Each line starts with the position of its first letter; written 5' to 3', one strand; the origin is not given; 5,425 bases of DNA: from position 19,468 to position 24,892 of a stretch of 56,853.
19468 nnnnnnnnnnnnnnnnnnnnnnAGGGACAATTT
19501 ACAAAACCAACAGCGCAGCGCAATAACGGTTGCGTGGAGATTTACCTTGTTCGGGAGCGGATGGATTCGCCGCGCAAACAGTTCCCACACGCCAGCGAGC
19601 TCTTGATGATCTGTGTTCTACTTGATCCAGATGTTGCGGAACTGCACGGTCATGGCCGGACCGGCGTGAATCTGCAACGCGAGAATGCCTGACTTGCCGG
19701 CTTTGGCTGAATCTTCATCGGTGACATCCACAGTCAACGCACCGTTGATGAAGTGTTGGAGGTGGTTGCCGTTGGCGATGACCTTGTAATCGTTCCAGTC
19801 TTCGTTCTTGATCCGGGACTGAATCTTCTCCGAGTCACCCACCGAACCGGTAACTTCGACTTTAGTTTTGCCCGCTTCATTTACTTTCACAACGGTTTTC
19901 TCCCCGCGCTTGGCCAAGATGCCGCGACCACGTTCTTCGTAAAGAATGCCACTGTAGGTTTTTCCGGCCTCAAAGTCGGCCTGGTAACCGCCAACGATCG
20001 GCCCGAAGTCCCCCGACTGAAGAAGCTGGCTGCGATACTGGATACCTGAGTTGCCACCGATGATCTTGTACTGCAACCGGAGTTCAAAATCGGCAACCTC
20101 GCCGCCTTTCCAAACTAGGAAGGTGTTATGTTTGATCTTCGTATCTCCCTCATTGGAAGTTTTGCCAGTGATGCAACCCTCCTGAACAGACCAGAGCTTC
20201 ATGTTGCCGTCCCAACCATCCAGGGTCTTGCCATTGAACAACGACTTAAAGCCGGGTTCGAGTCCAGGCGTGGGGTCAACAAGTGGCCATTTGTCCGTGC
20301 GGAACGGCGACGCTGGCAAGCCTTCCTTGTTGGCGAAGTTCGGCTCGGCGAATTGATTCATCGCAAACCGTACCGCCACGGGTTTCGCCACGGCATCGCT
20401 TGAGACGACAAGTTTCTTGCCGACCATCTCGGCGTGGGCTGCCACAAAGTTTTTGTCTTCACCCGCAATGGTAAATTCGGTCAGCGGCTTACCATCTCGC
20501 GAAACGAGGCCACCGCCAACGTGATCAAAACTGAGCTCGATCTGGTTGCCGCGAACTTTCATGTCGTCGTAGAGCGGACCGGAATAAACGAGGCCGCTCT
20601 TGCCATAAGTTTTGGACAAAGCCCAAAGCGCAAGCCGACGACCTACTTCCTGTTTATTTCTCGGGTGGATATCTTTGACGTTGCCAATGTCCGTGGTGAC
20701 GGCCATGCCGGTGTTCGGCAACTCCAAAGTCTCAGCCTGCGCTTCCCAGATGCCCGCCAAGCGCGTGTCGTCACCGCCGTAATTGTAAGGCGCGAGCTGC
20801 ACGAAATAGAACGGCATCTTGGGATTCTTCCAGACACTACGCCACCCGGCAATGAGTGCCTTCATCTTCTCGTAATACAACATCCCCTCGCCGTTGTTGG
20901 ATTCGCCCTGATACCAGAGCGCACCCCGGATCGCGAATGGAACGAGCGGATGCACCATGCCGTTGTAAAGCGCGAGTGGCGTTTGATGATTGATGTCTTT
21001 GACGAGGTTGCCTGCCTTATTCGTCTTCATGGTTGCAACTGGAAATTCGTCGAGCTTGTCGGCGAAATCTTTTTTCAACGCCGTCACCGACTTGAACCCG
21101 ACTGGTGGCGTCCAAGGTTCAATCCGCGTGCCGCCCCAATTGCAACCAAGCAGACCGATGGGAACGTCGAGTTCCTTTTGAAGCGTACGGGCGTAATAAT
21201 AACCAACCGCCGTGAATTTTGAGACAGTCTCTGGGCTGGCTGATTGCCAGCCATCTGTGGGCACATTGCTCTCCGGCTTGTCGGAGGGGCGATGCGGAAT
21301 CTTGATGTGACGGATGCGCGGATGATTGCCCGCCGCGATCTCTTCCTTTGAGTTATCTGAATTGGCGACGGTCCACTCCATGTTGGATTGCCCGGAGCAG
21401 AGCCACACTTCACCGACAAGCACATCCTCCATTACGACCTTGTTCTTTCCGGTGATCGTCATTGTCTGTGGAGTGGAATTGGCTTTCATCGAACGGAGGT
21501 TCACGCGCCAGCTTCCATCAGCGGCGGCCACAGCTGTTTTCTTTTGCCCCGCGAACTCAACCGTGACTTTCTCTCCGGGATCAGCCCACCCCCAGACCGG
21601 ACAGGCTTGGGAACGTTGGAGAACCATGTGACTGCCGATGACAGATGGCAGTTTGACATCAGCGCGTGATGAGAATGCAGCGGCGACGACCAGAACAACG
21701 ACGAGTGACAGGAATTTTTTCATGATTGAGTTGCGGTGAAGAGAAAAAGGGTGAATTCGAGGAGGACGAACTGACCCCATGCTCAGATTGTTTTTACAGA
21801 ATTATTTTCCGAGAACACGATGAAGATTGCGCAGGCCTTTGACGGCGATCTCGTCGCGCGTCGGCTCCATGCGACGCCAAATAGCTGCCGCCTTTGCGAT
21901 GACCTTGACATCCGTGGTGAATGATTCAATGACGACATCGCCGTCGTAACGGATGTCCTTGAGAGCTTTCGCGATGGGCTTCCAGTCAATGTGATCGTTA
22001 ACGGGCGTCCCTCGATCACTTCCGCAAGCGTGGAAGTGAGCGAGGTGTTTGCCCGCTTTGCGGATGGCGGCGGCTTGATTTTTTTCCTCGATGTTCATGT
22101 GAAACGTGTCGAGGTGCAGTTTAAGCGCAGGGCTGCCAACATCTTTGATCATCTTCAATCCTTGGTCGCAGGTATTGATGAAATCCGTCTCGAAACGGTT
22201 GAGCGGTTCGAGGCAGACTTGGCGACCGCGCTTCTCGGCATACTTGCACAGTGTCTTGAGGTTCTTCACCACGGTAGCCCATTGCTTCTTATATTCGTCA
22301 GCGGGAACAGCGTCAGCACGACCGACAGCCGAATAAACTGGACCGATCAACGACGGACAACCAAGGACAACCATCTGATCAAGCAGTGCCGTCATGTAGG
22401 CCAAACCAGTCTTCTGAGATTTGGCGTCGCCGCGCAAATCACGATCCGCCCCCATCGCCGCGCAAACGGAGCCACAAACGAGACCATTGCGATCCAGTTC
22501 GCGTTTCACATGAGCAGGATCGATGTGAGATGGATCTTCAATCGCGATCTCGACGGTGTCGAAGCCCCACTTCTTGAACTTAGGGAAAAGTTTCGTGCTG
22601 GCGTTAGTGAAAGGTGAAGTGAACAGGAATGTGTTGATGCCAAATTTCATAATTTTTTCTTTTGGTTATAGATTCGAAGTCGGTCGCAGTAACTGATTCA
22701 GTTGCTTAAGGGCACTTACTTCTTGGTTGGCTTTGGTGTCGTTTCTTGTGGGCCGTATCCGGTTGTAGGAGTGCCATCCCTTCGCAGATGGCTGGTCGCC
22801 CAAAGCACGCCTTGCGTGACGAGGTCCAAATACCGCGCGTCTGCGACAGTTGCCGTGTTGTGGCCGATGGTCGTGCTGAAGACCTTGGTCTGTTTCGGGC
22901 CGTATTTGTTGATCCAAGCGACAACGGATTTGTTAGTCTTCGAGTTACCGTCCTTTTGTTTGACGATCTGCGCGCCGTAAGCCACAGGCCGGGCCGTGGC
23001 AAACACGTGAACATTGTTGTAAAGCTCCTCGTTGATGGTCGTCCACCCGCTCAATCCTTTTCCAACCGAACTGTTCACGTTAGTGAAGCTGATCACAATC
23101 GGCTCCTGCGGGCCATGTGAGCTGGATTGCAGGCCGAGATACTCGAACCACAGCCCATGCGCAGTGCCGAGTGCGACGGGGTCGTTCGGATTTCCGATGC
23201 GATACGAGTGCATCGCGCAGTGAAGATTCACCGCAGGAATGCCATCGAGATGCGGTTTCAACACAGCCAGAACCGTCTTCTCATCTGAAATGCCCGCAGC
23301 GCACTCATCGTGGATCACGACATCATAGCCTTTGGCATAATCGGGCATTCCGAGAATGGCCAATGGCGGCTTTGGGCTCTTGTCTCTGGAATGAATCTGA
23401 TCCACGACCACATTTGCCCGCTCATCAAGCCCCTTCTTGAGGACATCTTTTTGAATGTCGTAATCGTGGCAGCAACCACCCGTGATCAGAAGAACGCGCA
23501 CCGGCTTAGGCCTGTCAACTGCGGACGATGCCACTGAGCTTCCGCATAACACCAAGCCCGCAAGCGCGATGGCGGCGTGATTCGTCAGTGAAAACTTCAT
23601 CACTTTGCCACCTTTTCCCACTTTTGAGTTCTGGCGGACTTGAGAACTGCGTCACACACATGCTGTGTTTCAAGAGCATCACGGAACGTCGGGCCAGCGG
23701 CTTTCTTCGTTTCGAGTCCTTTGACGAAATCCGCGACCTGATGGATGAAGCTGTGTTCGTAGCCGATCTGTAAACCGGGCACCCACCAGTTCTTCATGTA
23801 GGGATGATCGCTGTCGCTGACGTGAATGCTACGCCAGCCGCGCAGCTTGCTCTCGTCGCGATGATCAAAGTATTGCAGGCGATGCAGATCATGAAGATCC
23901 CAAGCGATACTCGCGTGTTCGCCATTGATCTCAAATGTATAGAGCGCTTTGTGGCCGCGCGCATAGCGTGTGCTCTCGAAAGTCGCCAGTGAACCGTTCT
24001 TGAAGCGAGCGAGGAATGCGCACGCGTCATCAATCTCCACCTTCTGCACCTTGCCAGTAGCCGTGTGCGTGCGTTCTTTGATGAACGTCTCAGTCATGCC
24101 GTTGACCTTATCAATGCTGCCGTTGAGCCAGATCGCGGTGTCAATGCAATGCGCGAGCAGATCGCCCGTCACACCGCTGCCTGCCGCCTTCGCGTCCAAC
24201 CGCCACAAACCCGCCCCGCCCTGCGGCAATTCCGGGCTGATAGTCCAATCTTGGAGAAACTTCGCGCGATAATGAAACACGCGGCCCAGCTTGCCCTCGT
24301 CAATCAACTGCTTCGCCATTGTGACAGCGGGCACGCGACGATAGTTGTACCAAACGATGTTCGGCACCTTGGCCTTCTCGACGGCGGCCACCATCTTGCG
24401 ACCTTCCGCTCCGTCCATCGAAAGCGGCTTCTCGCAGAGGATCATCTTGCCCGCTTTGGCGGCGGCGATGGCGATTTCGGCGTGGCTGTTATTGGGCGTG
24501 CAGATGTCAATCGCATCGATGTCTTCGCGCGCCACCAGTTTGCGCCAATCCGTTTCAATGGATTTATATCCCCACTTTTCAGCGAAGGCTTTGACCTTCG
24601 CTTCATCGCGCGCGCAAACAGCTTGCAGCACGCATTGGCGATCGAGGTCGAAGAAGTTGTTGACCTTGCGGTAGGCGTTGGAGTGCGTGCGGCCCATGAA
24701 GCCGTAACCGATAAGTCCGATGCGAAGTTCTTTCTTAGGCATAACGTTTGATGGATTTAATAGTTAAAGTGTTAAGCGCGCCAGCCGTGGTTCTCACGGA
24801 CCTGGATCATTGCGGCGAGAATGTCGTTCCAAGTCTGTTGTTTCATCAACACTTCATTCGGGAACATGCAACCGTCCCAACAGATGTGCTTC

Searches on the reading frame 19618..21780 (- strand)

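Call 78: search_protein_families(library=pfam, proteins=[window:19618-21780:-], max_evalue=0.00001)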
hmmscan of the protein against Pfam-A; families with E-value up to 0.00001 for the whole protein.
window:19618-21780:- (720 aa): 2 families
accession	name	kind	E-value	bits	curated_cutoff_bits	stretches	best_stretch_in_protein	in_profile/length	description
PF06439.18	3keto-disac_hyd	-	4.5e-39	134.9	26.8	1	510-720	1-187/187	3-keto-disaccharide hydrolase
PF03629.24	SASA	-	4e-19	69.6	24.8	1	124-384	3-221/226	Carbohydrate esterase, sialic acid-specific acetylesterase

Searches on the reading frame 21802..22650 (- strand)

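Call 78: search_protein_families(library=pfam, proteins=[window:21802-22650:-], max_evalue=0.00001)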
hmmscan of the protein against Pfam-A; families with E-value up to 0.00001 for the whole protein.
window:21802-22650:- (282 aa): 1 family
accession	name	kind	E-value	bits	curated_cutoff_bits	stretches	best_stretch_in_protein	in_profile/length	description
PF01261.30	AP_endonuc_2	-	1.2e-38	133.6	31.1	1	25-258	4-246/249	Xylose isomerase-like TIM barrel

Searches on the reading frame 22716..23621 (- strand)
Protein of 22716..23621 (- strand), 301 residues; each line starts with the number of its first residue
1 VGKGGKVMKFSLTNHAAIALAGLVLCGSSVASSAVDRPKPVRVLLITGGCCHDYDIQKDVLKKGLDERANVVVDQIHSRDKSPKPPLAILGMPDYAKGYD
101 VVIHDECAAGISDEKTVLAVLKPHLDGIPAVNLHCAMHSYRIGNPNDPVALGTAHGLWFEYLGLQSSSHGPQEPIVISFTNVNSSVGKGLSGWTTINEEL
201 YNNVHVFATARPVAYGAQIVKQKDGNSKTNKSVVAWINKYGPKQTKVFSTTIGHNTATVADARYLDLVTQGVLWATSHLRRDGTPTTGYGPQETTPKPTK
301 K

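Call 78: search_protein_families(library=pfam, proteins=[window:22716-23621:-], max_evalue=0.00001)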
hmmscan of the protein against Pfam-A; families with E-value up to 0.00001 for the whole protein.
window:22716-23621:- (301 aa): 1 family
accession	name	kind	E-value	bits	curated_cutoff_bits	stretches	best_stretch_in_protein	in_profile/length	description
PF06283.17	ThuA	-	1.3e-10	42.3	33.4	1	42-275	1-209/209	Trehalose utilisation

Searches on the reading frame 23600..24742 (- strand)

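Call 78: search_protein_families(library=pfam, proteins=[window:23600-24742:-], max_evalue=0.00001)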
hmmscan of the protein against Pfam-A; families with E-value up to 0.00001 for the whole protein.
window:23600-24742:- (380 aa): 3 families
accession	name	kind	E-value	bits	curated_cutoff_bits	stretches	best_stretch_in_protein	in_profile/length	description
PF22725.1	GFO_IDH_MocA_C3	-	1.5e-27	96.4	27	1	142-279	3-123/124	GFO/IDH/MocA C-terminal domain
PF01408.29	GFO_IDH_MocA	-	2e-25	90.3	24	1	6-127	1-115/120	Oxidoreductase family, NAD-binding Rossmann fold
PF02894.22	GFO_IDH_MocA_C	-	1.3e-18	68.1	22.9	1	144-375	1-215/218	Oxidoreductase family, C-terminal alpha/beta domain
